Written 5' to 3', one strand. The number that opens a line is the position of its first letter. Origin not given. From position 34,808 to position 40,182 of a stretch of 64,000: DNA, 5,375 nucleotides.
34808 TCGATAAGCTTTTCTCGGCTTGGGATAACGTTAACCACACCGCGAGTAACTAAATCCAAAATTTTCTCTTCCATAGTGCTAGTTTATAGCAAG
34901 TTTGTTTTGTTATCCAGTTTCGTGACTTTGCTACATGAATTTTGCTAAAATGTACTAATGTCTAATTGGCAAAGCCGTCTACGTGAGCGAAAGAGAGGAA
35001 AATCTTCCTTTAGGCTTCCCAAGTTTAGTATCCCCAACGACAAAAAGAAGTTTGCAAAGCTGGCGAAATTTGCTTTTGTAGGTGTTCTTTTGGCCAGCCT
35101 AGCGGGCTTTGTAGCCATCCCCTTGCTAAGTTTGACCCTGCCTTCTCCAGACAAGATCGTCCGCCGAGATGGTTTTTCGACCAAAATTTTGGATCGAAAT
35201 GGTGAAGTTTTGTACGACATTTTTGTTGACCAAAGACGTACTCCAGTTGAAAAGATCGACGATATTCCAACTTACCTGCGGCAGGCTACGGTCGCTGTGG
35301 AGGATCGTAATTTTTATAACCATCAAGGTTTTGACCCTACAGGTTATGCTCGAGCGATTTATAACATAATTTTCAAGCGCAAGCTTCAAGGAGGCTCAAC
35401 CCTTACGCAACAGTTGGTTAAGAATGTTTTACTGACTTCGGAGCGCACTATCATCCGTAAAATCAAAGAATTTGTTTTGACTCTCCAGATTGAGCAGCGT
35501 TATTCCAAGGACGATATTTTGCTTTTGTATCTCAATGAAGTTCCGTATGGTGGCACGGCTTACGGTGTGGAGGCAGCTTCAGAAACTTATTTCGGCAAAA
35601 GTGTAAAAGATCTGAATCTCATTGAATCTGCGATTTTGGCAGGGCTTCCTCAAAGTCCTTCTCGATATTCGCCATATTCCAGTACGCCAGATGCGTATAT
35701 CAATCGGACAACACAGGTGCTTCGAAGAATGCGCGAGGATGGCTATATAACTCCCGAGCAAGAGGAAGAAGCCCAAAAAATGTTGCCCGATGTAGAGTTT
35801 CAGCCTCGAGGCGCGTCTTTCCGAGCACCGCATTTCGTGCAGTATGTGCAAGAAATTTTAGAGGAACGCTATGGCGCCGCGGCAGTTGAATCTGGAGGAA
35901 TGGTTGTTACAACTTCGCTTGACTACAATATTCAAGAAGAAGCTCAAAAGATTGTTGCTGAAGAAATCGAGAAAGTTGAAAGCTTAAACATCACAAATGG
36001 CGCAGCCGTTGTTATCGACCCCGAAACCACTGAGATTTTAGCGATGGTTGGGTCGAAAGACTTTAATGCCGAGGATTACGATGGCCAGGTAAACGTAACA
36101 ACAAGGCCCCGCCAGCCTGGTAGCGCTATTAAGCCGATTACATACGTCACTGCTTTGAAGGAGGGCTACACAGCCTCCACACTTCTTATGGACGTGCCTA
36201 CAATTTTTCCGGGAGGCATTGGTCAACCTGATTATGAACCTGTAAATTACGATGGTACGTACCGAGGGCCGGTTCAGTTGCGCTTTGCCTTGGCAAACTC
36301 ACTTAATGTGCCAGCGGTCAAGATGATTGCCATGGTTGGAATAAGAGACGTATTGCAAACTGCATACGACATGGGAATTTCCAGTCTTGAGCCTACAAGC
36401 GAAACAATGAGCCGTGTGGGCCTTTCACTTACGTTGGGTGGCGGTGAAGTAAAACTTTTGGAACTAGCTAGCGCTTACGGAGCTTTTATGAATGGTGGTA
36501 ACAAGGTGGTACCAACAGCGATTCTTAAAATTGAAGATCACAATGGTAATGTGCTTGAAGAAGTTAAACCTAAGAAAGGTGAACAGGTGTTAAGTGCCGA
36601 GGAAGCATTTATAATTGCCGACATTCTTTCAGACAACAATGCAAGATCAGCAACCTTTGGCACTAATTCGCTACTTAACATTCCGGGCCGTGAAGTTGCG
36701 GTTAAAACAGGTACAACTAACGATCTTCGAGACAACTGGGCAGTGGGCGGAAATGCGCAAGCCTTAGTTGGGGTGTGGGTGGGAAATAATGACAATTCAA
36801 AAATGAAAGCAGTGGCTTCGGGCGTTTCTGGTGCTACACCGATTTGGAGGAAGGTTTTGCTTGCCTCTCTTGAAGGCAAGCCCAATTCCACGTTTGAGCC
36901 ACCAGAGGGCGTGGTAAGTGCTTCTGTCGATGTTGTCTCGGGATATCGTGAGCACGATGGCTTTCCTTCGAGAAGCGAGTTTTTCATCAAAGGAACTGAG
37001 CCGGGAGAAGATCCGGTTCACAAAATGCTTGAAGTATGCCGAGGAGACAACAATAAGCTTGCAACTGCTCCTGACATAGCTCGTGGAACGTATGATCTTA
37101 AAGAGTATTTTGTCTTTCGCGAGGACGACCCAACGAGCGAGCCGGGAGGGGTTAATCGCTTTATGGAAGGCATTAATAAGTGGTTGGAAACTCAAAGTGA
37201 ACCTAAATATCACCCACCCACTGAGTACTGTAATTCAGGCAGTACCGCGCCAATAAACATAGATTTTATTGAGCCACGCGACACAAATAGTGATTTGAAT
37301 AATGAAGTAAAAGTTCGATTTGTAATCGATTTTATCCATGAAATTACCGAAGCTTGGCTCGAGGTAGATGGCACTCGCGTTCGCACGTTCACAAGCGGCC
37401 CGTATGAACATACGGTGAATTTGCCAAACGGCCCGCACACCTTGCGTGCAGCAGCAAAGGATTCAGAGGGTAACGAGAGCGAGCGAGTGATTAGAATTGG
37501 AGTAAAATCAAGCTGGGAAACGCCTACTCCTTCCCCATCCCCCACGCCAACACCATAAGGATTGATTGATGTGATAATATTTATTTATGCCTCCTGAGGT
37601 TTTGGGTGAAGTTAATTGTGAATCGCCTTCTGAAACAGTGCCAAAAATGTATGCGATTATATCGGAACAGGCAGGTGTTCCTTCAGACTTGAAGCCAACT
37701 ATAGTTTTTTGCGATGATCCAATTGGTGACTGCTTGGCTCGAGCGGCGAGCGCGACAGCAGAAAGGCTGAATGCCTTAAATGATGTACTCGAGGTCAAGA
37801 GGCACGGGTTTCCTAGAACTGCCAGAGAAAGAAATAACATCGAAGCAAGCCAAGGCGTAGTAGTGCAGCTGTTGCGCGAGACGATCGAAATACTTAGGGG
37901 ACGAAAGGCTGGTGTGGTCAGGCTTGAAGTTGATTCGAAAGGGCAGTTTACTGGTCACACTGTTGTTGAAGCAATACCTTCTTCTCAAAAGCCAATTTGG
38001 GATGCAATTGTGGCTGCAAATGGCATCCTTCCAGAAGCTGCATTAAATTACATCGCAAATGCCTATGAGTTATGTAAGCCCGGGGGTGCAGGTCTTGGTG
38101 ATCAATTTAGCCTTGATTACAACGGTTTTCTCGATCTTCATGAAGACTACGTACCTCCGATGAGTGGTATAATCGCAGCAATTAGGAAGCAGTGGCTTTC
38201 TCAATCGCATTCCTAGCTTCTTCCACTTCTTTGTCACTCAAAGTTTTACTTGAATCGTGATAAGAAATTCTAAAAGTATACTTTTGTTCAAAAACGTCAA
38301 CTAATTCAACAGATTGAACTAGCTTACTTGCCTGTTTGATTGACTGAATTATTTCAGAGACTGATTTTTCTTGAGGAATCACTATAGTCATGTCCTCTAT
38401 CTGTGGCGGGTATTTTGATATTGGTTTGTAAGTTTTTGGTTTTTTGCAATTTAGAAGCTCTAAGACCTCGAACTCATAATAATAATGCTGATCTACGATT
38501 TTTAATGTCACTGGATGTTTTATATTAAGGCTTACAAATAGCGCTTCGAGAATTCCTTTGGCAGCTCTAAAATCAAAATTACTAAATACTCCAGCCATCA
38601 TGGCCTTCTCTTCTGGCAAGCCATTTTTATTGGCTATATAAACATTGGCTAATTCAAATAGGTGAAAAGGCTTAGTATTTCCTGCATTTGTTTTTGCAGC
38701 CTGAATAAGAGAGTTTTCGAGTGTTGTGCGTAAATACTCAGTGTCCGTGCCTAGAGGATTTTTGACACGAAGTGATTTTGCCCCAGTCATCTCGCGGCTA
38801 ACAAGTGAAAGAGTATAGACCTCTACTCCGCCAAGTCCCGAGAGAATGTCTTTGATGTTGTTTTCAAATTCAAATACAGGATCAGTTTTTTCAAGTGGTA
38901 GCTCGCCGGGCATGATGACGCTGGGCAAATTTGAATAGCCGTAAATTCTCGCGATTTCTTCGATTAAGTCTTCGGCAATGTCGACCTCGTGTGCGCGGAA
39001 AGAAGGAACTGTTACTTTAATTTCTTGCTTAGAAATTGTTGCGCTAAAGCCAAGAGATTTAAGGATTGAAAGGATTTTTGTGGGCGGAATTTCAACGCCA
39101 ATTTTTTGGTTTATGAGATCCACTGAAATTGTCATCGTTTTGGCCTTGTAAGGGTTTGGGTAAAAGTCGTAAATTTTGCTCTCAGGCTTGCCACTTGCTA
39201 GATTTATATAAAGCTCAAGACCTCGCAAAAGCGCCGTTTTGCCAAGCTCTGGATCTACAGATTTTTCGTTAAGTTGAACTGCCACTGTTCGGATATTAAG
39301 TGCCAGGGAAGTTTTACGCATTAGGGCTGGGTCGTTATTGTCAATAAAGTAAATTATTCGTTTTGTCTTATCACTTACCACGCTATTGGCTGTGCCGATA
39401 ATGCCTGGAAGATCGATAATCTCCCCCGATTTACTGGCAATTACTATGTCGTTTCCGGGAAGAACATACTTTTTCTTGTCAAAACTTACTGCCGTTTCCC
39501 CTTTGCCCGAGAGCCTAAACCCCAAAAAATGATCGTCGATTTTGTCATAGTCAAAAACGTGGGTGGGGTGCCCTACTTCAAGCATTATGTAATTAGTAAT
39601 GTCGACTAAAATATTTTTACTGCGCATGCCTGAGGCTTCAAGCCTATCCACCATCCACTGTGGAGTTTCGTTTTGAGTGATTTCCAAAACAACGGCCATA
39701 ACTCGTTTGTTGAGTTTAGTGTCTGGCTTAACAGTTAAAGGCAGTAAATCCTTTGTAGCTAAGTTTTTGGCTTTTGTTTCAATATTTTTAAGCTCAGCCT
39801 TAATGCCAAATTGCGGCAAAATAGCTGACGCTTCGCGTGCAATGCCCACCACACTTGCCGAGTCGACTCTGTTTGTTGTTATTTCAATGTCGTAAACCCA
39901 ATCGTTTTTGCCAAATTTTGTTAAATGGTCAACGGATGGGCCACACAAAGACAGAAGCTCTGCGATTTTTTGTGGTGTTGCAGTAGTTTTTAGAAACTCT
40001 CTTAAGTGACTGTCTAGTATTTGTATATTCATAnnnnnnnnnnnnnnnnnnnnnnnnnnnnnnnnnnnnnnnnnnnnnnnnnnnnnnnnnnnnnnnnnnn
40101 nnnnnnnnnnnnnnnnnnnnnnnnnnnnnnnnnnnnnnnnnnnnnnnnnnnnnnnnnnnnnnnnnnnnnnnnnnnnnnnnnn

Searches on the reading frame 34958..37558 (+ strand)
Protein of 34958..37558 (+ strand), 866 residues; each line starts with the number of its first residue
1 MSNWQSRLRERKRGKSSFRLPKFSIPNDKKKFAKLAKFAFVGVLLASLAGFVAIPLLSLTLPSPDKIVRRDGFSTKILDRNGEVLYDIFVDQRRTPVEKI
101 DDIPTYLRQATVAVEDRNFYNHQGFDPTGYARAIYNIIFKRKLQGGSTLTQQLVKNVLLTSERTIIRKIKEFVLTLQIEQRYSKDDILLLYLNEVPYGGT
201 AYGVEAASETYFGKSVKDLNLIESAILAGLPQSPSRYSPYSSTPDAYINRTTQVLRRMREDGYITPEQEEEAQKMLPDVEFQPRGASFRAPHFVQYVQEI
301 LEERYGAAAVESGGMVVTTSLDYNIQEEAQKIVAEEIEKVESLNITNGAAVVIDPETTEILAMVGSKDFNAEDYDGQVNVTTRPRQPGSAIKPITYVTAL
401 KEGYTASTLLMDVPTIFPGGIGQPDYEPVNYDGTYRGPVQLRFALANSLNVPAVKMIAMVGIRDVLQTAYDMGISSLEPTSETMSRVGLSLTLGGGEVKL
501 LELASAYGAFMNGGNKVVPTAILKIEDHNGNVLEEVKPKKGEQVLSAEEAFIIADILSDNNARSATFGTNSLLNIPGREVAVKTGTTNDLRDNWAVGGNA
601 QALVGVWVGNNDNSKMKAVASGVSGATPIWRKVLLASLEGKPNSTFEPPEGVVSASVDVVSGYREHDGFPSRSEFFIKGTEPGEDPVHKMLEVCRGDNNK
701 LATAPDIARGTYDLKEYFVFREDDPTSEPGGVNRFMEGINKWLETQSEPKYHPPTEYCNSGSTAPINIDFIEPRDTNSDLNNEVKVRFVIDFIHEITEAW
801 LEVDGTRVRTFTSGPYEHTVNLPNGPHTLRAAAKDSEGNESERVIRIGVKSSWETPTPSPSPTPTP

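Call 48: search_protein_families(library=pfam, proteins=[window:34958-37558:+], max_evalue=0.01)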
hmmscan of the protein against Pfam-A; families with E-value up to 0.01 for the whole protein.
window:34958-37558:+ (866 aa): 4 families
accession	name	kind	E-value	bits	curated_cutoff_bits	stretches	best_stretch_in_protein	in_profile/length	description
PF00912.28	Transgly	-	1.5e-61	207.4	27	1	83-258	3-177/178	Transglycosylase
PF00905.27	Transpeptidase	-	2.9e-28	99.4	22.1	1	348-598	1-253/299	Penicillin binding protein transpeptidase domain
PF09136.16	Glucodextran_B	-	0.00014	22.2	27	1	798-849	30-81/83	Glucodextranase, domain B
PF17957.7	Big_7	-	0.0037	18.3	24.1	0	782-831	18-70/70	Bacterial Ig domain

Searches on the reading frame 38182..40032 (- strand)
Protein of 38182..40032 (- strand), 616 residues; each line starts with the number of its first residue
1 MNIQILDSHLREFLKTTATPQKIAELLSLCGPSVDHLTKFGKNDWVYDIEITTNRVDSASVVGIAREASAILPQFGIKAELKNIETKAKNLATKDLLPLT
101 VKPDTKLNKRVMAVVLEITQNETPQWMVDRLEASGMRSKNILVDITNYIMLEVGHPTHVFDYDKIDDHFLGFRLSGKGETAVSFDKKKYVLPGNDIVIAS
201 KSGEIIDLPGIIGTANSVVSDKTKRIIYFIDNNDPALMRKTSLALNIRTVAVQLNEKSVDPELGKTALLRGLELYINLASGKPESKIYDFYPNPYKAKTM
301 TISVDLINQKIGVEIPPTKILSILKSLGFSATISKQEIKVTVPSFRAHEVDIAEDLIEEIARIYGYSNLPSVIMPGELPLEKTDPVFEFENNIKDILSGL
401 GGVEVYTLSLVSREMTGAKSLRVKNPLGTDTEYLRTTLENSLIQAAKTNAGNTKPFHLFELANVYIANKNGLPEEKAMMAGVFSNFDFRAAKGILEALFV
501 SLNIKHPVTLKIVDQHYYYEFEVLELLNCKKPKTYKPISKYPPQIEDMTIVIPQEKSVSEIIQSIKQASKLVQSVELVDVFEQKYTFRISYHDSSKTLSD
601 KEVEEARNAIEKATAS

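Call 41: search_protein_families(library=pfam, proteins=[window:38182-40032:-], max_evalue=0.01)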
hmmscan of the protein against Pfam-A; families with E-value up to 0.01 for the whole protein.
window:38182-40032:- (616 aa): 6 families
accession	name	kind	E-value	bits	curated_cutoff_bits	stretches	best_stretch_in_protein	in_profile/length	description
PF03483.22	B3_4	-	1.1e-41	142.7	29.3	1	112-277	7-171/174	B3/4 domain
PF17759.6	tRNA_synthFbeta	-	6.8e-22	78.4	22.4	1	369-515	1-169/214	Phenylalanyl tRNA synthetase beta chain CLM domain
PF03484.21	B5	-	7.4e-21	74.6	28.6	1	300-366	1-67/67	tRNA synthetase B5 domain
PF03147.19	FDX-ACB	-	7.6e-12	46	31.1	1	539-613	1-84/94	Ferredoxin-fold anticodon binding domain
PF09840.14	DUF2067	-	0.00026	21.1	24.9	1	296-363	65-131/187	Uncharacterized protein conserved in archaea (DUF2067)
PF18151.6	DUF5601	-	0.0054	17.3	23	0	556-612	1-58/65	Domain of unknown function (DUF5601)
